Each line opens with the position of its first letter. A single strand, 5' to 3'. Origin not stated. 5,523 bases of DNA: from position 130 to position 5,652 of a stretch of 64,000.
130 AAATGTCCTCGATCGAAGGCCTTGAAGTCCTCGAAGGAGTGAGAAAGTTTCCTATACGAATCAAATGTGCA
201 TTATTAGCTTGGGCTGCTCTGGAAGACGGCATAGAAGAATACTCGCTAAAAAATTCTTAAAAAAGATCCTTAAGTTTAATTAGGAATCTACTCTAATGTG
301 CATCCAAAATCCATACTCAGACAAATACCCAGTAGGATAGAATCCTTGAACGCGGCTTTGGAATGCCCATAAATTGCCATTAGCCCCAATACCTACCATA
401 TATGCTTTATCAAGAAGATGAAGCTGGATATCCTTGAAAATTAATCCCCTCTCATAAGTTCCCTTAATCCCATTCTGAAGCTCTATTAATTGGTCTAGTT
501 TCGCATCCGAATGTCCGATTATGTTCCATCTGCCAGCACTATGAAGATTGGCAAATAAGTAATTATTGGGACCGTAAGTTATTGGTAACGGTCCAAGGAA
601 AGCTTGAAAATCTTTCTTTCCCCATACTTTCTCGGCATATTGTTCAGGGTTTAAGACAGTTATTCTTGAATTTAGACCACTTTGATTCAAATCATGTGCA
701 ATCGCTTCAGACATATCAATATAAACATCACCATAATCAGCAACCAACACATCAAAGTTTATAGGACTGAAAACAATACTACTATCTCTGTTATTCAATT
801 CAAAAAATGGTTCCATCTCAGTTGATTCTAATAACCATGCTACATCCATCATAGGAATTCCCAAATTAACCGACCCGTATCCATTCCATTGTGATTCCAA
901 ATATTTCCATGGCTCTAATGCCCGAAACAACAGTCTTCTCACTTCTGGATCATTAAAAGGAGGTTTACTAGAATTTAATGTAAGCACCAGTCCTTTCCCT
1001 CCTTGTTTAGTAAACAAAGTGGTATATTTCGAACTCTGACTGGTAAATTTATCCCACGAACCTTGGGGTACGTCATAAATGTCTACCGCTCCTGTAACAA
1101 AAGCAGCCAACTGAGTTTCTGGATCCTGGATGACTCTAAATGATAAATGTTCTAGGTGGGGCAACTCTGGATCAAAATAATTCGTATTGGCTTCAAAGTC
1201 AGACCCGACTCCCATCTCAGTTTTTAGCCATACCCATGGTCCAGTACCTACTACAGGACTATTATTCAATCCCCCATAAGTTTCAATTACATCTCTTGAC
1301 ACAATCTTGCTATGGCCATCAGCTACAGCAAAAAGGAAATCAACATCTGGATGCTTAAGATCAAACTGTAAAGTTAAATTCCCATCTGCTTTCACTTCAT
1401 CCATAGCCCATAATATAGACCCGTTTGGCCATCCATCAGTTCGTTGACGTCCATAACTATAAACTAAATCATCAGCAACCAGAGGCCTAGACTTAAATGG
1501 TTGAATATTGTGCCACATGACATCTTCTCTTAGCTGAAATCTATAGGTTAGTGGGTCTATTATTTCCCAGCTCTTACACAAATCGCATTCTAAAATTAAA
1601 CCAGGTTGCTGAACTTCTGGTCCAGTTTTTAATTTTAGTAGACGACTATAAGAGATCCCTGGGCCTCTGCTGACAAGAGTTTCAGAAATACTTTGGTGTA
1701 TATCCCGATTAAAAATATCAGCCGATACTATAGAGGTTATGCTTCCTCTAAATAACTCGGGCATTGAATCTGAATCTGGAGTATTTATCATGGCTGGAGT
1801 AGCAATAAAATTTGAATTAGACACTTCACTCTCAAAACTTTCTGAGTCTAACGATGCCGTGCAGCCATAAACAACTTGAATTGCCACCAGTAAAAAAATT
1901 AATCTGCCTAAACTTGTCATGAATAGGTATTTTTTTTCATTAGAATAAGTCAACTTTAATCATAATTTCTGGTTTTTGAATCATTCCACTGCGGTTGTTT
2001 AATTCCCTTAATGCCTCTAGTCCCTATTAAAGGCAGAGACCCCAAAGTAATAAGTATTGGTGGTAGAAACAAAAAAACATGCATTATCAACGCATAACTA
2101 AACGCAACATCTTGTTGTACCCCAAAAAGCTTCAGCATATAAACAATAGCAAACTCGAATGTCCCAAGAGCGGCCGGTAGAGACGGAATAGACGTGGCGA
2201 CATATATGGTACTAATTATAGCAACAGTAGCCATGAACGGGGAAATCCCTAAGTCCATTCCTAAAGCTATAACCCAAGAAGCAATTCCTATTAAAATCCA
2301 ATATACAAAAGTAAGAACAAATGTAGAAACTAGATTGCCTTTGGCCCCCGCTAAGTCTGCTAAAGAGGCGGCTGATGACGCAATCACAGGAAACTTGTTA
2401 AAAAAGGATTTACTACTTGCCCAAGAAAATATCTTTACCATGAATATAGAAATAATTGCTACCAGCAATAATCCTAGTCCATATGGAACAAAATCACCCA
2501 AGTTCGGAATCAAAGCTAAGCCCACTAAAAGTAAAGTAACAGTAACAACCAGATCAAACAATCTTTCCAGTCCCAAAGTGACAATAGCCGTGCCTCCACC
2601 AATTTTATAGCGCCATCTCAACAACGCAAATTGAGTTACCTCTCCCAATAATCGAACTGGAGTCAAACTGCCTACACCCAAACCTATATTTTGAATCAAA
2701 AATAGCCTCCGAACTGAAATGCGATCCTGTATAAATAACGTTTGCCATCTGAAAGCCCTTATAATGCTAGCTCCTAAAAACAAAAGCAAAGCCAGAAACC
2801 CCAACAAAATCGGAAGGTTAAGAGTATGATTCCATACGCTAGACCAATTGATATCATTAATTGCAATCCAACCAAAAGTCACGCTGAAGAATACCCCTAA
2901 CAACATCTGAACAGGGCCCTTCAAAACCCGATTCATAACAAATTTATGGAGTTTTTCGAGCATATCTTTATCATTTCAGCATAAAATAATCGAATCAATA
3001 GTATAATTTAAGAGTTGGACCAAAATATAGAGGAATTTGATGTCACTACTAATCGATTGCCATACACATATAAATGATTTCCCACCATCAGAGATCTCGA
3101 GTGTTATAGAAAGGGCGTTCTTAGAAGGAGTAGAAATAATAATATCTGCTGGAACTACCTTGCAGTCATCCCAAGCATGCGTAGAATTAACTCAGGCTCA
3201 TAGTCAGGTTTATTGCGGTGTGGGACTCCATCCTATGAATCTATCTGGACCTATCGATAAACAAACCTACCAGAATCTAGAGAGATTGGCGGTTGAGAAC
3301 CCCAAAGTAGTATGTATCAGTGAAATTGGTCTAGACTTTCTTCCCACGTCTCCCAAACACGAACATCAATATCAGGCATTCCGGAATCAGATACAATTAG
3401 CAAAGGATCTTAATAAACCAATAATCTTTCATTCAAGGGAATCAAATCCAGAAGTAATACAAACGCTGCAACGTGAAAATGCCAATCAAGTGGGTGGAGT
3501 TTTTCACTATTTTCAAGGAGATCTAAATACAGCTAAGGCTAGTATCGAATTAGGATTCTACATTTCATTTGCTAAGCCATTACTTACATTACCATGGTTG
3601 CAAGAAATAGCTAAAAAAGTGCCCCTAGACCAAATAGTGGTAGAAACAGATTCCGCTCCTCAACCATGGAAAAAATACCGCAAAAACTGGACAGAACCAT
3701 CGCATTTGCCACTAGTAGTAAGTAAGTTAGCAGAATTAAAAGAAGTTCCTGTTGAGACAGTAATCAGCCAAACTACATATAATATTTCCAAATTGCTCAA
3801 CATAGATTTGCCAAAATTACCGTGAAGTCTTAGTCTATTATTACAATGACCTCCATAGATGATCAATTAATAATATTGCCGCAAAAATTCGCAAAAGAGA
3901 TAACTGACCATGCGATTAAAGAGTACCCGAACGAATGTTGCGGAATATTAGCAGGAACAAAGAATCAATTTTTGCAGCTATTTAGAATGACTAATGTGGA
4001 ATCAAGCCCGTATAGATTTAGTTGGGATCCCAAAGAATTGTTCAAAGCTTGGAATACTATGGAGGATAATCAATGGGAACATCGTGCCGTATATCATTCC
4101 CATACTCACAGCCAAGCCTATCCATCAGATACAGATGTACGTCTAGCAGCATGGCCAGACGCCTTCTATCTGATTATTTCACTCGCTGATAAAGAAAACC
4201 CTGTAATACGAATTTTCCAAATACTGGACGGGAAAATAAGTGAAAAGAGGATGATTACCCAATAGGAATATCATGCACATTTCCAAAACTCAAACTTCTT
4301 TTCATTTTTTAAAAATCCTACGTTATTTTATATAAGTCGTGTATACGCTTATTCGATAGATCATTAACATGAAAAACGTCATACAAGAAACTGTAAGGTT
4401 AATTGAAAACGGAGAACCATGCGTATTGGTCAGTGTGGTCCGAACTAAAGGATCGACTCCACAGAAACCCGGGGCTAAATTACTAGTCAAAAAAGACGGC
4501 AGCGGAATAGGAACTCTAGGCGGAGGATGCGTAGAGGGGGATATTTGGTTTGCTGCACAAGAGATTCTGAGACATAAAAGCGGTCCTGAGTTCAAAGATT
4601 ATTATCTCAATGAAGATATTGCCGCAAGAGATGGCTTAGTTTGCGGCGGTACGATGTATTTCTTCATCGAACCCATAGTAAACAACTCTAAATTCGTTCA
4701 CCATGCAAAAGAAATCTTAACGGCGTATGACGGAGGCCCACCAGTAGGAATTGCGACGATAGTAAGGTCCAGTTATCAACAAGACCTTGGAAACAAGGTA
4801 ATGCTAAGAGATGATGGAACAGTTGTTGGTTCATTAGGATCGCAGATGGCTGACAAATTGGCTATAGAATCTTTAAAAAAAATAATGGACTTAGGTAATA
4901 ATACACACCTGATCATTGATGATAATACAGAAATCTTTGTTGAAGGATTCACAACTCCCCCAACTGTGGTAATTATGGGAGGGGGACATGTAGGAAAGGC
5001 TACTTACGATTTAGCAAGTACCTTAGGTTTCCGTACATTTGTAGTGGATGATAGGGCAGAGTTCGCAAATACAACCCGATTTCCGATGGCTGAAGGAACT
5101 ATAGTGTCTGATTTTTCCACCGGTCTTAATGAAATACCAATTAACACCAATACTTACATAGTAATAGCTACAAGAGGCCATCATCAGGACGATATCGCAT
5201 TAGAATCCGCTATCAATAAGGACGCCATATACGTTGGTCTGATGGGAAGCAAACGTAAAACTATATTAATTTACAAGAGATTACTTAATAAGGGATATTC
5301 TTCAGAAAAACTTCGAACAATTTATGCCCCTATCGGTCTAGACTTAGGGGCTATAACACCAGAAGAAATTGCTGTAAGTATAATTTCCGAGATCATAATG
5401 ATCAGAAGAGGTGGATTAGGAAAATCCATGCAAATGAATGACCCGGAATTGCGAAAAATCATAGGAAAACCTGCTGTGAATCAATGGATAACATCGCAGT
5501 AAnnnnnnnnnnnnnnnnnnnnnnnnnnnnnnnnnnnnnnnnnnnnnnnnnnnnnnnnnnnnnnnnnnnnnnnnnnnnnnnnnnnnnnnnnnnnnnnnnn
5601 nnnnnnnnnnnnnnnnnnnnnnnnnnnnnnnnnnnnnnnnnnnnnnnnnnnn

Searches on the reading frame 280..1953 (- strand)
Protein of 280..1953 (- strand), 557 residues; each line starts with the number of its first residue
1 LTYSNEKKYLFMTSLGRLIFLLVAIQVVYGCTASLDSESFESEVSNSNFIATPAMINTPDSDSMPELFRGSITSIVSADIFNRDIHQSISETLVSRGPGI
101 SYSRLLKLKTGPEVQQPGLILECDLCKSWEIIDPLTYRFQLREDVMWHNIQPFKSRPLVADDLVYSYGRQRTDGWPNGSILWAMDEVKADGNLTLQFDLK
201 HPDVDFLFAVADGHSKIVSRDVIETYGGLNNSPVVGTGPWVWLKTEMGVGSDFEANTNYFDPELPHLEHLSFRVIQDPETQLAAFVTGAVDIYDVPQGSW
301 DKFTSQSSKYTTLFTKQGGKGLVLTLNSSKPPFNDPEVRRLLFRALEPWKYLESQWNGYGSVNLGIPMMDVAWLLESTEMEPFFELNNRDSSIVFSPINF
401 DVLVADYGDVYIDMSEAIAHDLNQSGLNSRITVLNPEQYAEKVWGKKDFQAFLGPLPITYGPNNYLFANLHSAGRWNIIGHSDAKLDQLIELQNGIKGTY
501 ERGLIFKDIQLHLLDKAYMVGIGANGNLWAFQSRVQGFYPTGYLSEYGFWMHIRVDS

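Call 43: search_protein_families(library=pfam, proteins=[window:280-1953:-], max_evalue=0.00001)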
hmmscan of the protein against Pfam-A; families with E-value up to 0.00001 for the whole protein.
window:280-1953:- (557 aa): 1 family
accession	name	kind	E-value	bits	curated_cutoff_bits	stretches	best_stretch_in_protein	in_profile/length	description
PF00496.27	SBP_bac_5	-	1.9e-42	146.1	32.4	1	124-474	5-364/368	Bacterial extracellular solute-binding proteins, family 5 Middle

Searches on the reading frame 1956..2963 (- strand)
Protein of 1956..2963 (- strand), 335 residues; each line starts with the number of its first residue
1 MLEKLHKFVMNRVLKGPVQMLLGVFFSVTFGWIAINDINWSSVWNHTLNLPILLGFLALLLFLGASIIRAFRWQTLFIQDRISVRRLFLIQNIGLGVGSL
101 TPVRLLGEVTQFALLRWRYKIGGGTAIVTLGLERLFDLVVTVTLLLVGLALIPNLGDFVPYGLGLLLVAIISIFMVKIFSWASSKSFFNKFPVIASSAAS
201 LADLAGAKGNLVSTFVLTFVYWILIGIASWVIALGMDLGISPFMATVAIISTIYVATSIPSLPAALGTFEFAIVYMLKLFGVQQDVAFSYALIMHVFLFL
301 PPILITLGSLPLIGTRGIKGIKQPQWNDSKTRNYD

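Call 43: search_protein_families(library=pfam, proteins=[window:1956-2963:-], max_evalue=0.00001)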
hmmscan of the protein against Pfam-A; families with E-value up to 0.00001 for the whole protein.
window:1956-2963:- (335 aa): 1 family
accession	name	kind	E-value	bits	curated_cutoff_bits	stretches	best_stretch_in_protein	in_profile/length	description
PF03706.18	LPG_synthase_TM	-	3.7e-36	125.6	33.4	1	20-305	1-301/302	Lysylphosphatidylglycerol synthase TM region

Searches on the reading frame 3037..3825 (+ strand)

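Call 43: search_protein_families(library=pfam, proteins=[window:3037-3825:+], max_evalue=0.00001)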
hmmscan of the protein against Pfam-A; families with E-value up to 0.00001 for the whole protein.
window:3037-3825:+ (262 aa): 1 family
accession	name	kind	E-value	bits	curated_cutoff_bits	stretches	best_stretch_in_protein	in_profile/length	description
PF01026.27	TatD_DNase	-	1.6e-60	205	27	1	6-254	1-252/253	TatD related DNase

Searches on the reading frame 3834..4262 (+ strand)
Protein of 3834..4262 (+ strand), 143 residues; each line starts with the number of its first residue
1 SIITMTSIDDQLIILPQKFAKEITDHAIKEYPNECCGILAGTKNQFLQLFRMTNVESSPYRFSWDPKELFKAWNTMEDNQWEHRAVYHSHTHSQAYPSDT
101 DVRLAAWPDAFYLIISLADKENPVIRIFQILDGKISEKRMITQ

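Call 43: search_protein_families(library=pfam, proteins=[window:3834-4262:+], max_evalue=0.00001)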
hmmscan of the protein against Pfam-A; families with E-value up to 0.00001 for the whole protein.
window:3834-4262:+ (143 aa): 1 family
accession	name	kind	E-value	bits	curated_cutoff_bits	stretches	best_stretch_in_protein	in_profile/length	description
PF14464.11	Prok-JAB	-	1.4e-21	76.9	25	1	17-121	2-104/114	Prokaryotic homologs of the JAB domain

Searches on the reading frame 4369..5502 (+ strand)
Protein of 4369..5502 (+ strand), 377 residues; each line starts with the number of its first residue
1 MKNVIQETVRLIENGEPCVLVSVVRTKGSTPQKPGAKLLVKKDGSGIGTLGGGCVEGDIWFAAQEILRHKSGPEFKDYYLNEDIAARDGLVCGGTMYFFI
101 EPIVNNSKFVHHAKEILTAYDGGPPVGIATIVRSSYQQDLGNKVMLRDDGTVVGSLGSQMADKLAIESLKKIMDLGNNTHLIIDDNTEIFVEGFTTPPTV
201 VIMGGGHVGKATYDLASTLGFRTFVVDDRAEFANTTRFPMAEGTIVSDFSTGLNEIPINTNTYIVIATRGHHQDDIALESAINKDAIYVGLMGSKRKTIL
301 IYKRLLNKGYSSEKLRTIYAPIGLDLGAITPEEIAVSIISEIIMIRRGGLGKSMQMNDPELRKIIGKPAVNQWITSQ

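Call 43: search_protein_families(library=pfam, proteins=[window:4369-5502:+], max_evalue=0.00001)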
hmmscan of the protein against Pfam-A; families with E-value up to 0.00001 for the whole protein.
window:4369-5502:+ (377 aa): 2 families
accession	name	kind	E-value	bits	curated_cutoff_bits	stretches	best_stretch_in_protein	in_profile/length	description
PF13478.12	XdhC_C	-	1.4e-40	139.1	29.7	1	200-342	1-125/125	XdhC Rossmann domain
PF02625.21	XdhC_CoxI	-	2.1e-30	104.9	24.3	2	12-70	2-60/68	XdhC and CoxI family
